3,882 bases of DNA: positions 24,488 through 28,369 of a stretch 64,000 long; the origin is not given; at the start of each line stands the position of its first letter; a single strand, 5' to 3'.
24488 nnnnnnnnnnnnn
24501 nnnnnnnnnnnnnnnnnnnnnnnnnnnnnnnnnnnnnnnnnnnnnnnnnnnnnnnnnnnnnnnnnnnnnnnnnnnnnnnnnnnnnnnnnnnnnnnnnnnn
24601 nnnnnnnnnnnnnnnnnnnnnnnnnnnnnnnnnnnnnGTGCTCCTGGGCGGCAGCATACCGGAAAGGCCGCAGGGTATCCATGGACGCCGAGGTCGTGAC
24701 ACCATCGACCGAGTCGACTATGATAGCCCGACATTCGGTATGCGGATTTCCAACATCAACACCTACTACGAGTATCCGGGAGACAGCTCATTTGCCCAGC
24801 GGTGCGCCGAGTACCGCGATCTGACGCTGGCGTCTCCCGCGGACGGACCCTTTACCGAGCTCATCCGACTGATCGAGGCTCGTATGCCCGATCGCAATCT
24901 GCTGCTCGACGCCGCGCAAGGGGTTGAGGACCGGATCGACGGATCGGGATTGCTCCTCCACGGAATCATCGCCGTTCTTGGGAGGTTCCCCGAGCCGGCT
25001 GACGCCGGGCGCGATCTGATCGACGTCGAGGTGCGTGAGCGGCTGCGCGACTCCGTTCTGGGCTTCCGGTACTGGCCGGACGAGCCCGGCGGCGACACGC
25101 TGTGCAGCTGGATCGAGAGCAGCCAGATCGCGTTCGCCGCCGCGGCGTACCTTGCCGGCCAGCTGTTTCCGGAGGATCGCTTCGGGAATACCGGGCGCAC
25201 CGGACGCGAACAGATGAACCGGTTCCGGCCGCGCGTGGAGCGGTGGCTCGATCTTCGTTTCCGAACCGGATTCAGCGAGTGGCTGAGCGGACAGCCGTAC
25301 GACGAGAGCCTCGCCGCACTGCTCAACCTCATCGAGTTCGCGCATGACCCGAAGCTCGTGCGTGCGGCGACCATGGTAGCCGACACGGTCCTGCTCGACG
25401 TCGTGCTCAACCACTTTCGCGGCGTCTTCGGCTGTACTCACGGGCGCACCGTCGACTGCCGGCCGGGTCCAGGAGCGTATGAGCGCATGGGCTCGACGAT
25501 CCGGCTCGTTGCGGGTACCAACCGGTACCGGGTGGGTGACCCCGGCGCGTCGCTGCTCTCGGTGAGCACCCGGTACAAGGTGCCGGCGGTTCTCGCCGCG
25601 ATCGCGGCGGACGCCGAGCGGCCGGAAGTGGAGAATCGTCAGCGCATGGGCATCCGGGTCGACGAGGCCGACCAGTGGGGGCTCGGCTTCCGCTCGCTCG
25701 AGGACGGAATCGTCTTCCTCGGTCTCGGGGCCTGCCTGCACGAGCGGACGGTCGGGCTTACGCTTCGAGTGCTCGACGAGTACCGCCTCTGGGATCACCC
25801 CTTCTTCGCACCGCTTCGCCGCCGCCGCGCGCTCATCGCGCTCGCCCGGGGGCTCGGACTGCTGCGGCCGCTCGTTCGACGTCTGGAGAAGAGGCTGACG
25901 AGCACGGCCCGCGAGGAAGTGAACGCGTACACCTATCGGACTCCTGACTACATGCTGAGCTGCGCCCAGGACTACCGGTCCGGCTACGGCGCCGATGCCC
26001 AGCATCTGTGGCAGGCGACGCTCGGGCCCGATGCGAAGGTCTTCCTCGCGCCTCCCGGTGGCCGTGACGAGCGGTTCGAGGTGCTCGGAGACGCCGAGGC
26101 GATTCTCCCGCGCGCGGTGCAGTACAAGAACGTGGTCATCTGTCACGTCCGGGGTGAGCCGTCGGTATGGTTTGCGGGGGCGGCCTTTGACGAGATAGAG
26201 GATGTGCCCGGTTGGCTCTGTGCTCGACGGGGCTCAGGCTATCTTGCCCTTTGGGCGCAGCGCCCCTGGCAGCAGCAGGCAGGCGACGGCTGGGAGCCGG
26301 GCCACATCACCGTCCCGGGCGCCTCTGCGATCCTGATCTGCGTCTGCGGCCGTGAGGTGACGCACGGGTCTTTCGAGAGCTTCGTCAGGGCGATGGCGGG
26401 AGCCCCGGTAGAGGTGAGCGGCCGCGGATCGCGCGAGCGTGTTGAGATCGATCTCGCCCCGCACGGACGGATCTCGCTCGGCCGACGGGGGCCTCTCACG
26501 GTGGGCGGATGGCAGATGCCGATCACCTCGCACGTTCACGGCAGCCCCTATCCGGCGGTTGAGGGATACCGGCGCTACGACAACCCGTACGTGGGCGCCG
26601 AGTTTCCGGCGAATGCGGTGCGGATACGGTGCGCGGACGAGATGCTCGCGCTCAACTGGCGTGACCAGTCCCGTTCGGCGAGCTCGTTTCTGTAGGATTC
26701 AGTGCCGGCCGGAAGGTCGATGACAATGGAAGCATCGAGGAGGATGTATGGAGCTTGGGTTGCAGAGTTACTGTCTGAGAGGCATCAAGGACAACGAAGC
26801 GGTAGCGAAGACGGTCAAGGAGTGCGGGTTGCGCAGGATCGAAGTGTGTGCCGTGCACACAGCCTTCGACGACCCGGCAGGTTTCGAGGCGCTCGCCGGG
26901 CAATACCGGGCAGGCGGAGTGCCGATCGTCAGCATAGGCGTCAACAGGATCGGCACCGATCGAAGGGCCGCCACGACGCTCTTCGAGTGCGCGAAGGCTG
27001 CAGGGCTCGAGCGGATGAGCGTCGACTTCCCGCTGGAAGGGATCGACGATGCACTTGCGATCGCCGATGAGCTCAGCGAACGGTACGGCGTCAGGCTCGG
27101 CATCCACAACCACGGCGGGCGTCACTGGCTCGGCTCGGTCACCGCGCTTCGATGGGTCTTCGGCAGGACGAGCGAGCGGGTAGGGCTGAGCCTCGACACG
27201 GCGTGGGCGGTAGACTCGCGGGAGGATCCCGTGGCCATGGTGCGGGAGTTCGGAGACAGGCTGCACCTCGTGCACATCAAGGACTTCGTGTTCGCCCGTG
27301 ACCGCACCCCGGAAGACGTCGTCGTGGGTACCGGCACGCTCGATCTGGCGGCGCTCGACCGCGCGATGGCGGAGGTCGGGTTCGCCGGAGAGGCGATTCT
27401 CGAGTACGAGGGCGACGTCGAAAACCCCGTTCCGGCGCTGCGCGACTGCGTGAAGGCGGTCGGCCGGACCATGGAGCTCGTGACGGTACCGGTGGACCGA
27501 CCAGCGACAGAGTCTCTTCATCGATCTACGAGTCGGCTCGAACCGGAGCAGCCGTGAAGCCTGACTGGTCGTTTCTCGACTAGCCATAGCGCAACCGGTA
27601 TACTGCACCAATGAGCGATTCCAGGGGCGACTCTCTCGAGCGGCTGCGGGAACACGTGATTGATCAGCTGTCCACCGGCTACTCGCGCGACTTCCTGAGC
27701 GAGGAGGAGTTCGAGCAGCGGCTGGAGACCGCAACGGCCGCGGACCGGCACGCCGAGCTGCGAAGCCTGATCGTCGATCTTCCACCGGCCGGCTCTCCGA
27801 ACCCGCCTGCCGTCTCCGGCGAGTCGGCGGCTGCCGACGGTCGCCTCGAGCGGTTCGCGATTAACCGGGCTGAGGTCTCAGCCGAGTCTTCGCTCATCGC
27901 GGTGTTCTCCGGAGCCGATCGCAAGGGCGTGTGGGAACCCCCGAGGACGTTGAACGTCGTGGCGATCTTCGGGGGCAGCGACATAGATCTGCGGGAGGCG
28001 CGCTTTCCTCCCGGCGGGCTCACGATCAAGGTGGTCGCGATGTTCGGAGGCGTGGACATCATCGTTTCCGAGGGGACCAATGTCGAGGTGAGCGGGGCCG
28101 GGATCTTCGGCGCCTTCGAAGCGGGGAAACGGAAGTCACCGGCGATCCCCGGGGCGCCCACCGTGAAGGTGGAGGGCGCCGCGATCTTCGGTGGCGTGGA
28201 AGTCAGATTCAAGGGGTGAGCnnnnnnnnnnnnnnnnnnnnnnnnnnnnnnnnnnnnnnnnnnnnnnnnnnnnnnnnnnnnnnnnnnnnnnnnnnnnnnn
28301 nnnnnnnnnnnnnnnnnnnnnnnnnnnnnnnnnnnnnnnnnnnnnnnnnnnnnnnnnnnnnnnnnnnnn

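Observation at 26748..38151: Unsaturated-uronate/KDG locus without KduI: two TIM-barrel plus Gfo/Idh/MocA pairs as candidate non-orthologous or oxidative-cleavage steps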

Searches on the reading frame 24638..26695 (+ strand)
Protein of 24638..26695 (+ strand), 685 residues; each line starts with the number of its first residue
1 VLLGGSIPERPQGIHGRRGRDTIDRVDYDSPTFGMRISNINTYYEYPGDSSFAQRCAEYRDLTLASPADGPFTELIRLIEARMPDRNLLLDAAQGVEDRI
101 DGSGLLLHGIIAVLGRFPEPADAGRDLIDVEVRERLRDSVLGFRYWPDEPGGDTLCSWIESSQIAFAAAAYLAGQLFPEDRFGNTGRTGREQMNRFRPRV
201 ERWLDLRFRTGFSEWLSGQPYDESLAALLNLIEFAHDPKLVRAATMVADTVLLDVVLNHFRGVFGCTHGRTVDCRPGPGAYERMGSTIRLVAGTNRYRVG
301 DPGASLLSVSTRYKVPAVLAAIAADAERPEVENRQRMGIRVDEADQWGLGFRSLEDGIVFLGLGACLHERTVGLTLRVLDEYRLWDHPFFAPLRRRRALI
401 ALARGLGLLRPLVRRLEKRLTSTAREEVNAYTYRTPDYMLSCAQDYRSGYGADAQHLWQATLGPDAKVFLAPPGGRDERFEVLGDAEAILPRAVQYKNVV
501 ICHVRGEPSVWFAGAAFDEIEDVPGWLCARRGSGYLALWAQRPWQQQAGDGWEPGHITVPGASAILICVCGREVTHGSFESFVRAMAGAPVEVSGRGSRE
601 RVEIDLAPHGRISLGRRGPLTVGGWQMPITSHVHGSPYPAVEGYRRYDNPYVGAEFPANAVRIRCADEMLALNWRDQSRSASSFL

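Call 4: search_protein_families(library=pfam, proteins=[window:24638-26695:+], max_evalue=0.01)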
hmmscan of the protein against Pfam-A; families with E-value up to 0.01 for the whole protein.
window:24638-26695:+ (685 aa): 0 families

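Call 6: search_protein_families(library=ncbifam, proteins=[window:24638-26695:+], max_evalue=0.01)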
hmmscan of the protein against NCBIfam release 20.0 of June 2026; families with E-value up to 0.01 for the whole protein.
window:24638-26695:+ (685 aa): 0 families

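Call 45: search_solved_structures(query=window:24638-26695:+, max_evalue=1)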
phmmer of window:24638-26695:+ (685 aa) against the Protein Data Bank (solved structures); distinct sequences matched with E-value up to 1: 1.
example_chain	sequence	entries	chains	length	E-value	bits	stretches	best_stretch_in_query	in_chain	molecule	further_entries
1c8y_A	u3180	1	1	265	0.42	11.9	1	33-90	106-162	ENDO-BETA-N-ACETYLGLUCOSAMINIDASE H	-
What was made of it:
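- On Polysaccharide lyases with an alpha-toroid plus beta-sandwich architecture (PL8, 12, 15, 17, 21, 33 type), tested for orf685: No sequence-level hit was found (calls 4, 45).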

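Call 49: find_homologous_proteins(query=window:24737-26695:+, max_evalue=0.001)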
Query window:24737-26695:+ (652 aa): 527 proteins with E <= 0.001 among 8000 candidates; the best 120 are listed.
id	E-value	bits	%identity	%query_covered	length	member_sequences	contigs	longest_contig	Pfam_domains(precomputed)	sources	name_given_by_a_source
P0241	0.0e+0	1500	99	100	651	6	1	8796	-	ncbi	-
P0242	0.0e+0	1113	74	100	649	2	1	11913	-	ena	-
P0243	0.0e+0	1054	71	100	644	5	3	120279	-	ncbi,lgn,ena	-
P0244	2.4e-269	913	61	99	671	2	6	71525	-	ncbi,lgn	ncbi:MAG: hypothetical protein ACOC2Y_07945 [Spirochaetota bacterium]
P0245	4.2e-267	906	61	100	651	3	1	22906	-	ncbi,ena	-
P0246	4.6e-267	906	61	99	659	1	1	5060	-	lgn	-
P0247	2.0e-265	900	61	100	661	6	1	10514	-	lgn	-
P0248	3.7e-265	900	60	99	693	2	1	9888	-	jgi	jgi:hypothetical protein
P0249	6.4e-264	895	60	100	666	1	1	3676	-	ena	-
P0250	1.8e-263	894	60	100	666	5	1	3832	-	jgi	-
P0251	1.8e-262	891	60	100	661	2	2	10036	-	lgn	-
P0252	8.7e-259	878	60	100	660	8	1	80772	-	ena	-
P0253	3.9e-239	814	56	100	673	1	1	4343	-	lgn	-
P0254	1.9e-169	583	53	78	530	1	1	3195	-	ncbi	ncbi:MAG: hypothetical protein EA382_17855, partial [Spirochaetaceae bacterium]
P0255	4.3e-160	552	41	99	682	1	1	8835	-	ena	-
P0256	8.3e-159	548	42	99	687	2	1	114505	-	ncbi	-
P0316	8.6e-142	492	42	94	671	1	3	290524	-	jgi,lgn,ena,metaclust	metaclust:\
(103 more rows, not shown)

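Call 61: predict_structure(alignment_id=A2)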
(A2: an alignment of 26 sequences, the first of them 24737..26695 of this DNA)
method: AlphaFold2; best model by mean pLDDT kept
length: 652 residues; sequences in the alignment: 26
mean_pLDDT: 86.1   pTM: 0.91
mean pLDDT of the five models: 86.1, 85.2, 85.2, 83.6, 82.0
residues with pLDDT >= 90: 358; 70-90: 215; 50-70: 44; < 50: 35
segments of 3 or more residues with pLDDT < 50: 1-5, 418-420, 441-455, 601-608
pLDDT, mean of each block of 10 residues (from residue 1): 54 92 96 93 95 96 87 95 90 90 95 67 68 94 96 93 94 92 82 97 98 98 93 69 69 94 92 97 97 92 89 89 86 85 87 78 90 90 76 87 95 59 85 81 39 58 94 83 92 94 91 66 79 95 97 94 88 93 87 76 45 94 95 98 97 96
secondary structure, 60 per line:
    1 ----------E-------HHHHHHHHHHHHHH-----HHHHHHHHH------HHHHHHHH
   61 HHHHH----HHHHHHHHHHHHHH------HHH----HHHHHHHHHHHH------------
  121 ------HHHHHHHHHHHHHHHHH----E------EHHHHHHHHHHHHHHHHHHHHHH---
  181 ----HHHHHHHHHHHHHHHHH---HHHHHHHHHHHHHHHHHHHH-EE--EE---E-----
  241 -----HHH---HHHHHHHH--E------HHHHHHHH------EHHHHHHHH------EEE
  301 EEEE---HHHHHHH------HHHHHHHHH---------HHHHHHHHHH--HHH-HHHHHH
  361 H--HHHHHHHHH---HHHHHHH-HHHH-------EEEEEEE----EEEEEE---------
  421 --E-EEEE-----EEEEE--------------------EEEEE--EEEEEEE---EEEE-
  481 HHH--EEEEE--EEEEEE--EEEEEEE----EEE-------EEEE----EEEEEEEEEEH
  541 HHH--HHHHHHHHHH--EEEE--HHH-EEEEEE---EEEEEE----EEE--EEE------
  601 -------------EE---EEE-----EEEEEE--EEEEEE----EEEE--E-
elements in order: H19-32 H38-46 H53-65 H70-83 H97-108 H127-143 H156-177 H185-201 H205-224 H252-259 H269-276 H284-291 E298-304 H308-314 H321-329 H339-348 H355-361 H364-372 H376-382 H384-387 E395-401 E406-411 E425-428 E434-438 E459-463 E466-472 E476-479 E486-490 E493-498 E501-507 E512-514 E522-525 E530-539 H540-543 H546-555 E558-561 E568-573 E577-582 E587-589 E592-594 E619-621 E627-632 E635-640 E645-648
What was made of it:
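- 24740..26695 (+): orf685 (651 aa by the near-identical P0241): uncharacterised protein with a polysaccharide-lyase-like fold; heads the upstream gene group. The AlphaFold2 model has pLDDT 86 and shows an N-terminal alpha-helical region plus a C-terminal beta-rich region (call 61).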

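Call 63: fold_search(model_id=the predicted structure, library=pdb)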
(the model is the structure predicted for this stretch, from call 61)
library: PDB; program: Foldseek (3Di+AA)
matches with E <= 10: 751; with E <= 0.001: 11
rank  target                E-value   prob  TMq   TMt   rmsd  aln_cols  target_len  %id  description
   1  4fnv                  3.0e-06  1.00  0.36  0.36  14.5       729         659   10  Crystal Structure of Heparinase III (released 2012-11-28)
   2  3afl_A                5.2e-06  1.00  0.24  0.22  19.9       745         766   11  Crystal structure of exotype alginate lyase Atu3025 H531A complexed with alginate trisaccharide (released 2010-04-28)
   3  3a0o_B                7.0e-06  1.00  0.24  0.21  19.6       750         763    9  Crystal structure of alginate lyase from Agrobacterium tumefaciens C58 (released 2010-03-31)
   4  8khw                  1.1e-05  0.99  0.20  0.22  19.5       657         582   10  The crystal structure of glycosaminoglycan lyase GAGase VII (released 2024-09-04)
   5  3a0o_A                1.7e-05  0.99  0.23  0.21  19.8       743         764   10  Crystal structure of alginate lyase from Agrobacterium tumefaciens C58 (released 2010-03-31)
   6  6lja_A                3.2e-05  0.99  0.23  0.19  19.5       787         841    9  Crystal Structure of exoHep from Bacteroides intestinalis DSM 17393 complexed with disaccharide product (released 2020-12-23)
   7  6hzn_A                3.2e-05  0.96  0.20  0.18  20.4       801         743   11  Crystal structure of human dermatan sulfate epimerase 1 (released 2020-01-22)
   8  2x03_A                3.5e-05  1.00  0.32  0.29  16.6       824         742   12  The X-ray structure of the Streptomyces coelicolor A3 Chondroitin AC Lyase Y253A mutant (released 2010-08-18)
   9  8khv                  8.7e-05  1.00  0.29  0.31  16.7       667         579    8  The crystal structure of glycosaminoglycan lyase GAGase II (released 2024-09-04)
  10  1cb8_A                1.3e-04  0.98  0.31  0.30  17.9       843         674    9  CHONDROITINASE AC LYASE FROM FLAVOBACTERIUM HEPARINUM (released 1999-05-14)
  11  8r70_A                1.4e-04  0.99  0.30  0.31  15.2       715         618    9  Polysaccharide lyase BtPL33HA (BT4410) Y291A with HA dp4 (released 2024-12-04)
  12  9irq_A                1.4e-03  0.75  0.22  0.21  19.8       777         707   10  Alginate lyase (Microbulbifer sp. ALW1) (released 2025-01-22)
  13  1hn0                  1.7e-03  0.66  0.23  0.18  19.3       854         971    9  CRYSTAL STRUCTURE OF CHONDROITIN ABC LYASE I FROM PROTEUS VULGARIS AT 1.9 ANGSTROMS RESOLUTION (released 2003-04-08)
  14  7eip                  1.9e-03  0.51  0.20  0.16  18.9       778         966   10  Crystal structure of ligand-free chondroitin ABC lyase I (released 2021-08-25)
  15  8bbe_C                8.1e-03  0.28  0.07  0.06  18.1       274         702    7  Structure of the IFT-A complex; IFT-A2 module (released 2022-12-21)
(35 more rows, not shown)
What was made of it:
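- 24740..26695 (+): Foldseek's top hits are heparinase III 4FNV (E=3e-6), the PL15 lyase Atu3025, GAG lyases, PL8 and PL33, but with low TM-scores of 0.2-0.36 (call 63).
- orf685 has a lyase-like fold (call 63).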

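Call 64: find_encoding_contigs(protein=P0316, flank=9000, max_places=1)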
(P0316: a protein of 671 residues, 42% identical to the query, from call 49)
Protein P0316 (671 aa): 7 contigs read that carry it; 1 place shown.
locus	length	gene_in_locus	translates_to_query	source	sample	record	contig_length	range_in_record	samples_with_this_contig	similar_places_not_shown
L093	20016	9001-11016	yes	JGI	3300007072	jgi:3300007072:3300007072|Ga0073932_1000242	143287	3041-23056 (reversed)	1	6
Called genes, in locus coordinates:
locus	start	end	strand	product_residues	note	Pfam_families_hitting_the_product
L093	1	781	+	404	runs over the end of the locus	PF04015:DUF362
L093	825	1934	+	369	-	PF02746:MR_MLE_N, PF13378:MR_MLE_C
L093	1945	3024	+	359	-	-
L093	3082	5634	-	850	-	PF00690:Cation_ATPase_N, PF00122:E1-E2_ATPase, PF12710:HAD (faint), PF00702:Hydrolase, PF13246:Cation_ATPase, PF08282:Hydrolase_3 (weak), PF00689:Cation_ATPase_C, PF10746:Phage_holin_2_2 (faint)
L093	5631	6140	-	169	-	PF12802:MarR_2, PF01047:MarR (weak), PF27059:HTH_MmpR5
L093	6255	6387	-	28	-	-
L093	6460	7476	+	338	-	PF01408:GFO_IDH_MocA, PF02894:GFO_IDH_MocA_C, PF22725:GFO_IDH_MocA_C3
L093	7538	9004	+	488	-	PF07690:MFS_1, PF13347:MFS_2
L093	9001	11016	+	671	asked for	-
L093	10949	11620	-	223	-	PF01966:HD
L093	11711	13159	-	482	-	PF03600:CitMHS (weak), PF03606:DcuC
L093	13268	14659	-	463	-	PF00860:Xan_ur_permease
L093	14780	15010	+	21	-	-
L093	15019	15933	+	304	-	PF11392:AllH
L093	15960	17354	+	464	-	-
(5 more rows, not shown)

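Call 65: find_encoding_contigs(protein=P0256, flank=9000, max_places=1)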
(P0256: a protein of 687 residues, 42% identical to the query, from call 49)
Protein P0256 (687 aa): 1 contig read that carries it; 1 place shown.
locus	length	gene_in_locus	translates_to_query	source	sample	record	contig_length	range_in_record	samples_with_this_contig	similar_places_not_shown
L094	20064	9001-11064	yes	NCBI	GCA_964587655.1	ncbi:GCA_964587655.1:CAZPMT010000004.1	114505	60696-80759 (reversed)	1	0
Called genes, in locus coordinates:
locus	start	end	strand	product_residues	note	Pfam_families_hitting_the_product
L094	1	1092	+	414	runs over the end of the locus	-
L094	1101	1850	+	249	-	PF03575:Peptidase_S51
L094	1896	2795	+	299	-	PF01261:AP_endonuc_2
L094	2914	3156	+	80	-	PF14076:DUF4258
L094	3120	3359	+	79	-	-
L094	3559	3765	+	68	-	-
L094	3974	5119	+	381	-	PF01408:GFO_IDH_MocA, PF22685:Gal80p_C-like (weak), PF22725:GFO_IDH_MocA_C3, PF02894:GFO_IDH_MocA_C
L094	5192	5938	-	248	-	PF01048:PNP_UDP_1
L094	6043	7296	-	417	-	PF00365:PFK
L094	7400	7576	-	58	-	-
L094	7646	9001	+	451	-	-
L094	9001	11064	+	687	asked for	-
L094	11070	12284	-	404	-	PF13091:PLDc_2, PF07894:SACK1 (faint), PF13091:PLDc_2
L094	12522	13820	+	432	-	PF03747:ADP_ribosyl_GH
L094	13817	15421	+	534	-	PF01565:FAD_binding_4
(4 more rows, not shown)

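Call 97: find_encoding_contigs(protein=P0241, flank=4000, max_places=2)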
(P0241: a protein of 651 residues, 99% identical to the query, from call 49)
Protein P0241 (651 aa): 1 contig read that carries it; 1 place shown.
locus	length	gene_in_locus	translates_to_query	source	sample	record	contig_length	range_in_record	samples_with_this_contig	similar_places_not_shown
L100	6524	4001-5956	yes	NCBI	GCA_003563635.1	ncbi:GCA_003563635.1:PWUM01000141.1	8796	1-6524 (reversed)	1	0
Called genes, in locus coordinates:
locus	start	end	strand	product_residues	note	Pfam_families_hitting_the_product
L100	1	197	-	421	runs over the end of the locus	PF06134:RhaA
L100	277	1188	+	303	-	PF02311:AraC_binding, PF12833:HTH_18, PF00165:HTH_AraC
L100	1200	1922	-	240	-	PF19845:DUF6320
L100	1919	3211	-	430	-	-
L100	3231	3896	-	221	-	PF02517:Rce1-like (faint)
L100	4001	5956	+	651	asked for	-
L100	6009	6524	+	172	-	?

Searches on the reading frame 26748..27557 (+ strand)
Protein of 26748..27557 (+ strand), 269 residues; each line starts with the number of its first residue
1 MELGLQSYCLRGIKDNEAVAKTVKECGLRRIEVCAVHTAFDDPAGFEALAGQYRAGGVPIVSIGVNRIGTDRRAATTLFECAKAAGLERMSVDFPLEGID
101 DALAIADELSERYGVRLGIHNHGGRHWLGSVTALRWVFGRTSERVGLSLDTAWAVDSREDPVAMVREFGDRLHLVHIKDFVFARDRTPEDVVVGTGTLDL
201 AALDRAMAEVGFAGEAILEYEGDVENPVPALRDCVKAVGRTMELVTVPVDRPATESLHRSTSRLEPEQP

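Call 4: search_protein_families(library=pfam, proteins=[window:26748-27557:+], max_evalue=0.01)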
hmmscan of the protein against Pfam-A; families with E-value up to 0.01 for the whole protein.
window:26748-27557:+ (269 aa): 1 family
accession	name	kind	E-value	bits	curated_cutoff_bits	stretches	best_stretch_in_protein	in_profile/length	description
PF01261.30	AP_endonuc_2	-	2.8e-17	63.7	31.1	1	101-227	106-235/249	Xylose isomerase-like TIM barrel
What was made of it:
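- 26748..27557 (+): TIM1: a different xylose-isomerase-like TIM barrel; not part of the conserved module. Pfam scores 64 bits (call 4).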

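Call 6: search_protein_families(library=ncbifam, proteins=[window:26748-27557:+], max_evalue=0.01)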
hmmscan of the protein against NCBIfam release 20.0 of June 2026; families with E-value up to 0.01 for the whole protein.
window:26748-27557:+ (269 aa): 1 family
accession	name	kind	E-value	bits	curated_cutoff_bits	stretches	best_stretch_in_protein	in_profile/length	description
TIGR04379.1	myo_inos_iolE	equivalog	1.4e-08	34.7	290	1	102-180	134-212/290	myo-inosose-2 dehydratase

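Call 47: search_solved_structures(query=window:26748-27557:+, max_evalue=0.01)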
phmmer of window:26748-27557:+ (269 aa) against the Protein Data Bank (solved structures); distinct sequences matched with E-value up to 0.01: 8.
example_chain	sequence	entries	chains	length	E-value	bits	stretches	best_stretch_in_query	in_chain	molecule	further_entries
3p6l_A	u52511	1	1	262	1.1e-14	57.8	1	2-242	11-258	Sugar phosphate isomerase/epimerase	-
3lmz_A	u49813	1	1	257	2.9e-11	46.6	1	79-234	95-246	Putative sugar isomerase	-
4kw2_A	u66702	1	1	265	2.5e-07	33.7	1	49-235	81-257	Uncharacterized protein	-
8bvk_A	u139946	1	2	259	0.00018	24.3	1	105-219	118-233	Xylose isomerase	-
3obe_A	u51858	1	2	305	0.00091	22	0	142-182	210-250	Sugar phosphate isomerase/epimerase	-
8tcs_D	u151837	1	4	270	0.002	20.9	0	110-179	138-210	Xylose isomerase-like TIM barrel domain-containing protein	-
8tcd_B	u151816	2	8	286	0.0023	20.7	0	110-179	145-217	Sugar phosphate isomerase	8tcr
1tz9_A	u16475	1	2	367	0.0041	19.9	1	154-215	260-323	Mannonate dehydratase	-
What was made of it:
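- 26748..27557 (+): The best PDB hit is 3P6L at E=1e-14 (call 47).
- TIM1's weak PDB hits are generically named sugar phosphate isomerases and xylose-isomerase-like TIM barrels, including 8BVK and 8TCD/8TCS (call 47).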

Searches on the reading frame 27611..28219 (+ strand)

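Call 4: search_protein_families(library=pfam, proteins=[window:27611-28219:+], max_evalue=0.01)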
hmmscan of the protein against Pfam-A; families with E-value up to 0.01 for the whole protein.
window:27611-28219:+ (202 aa): 2 families
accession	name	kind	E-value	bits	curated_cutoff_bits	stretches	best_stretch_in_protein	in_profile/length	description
PF08044.16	DUF1707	-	2.7e-09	37.3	27.6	1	13-58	8-53/53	DUF1707 SHOCT-like domain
PF09922.15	LiaF-like_C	-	2.8e-07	30.9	29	1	112-174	15-77/114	Cell wall-active antibiotics response LiaF, C-terminal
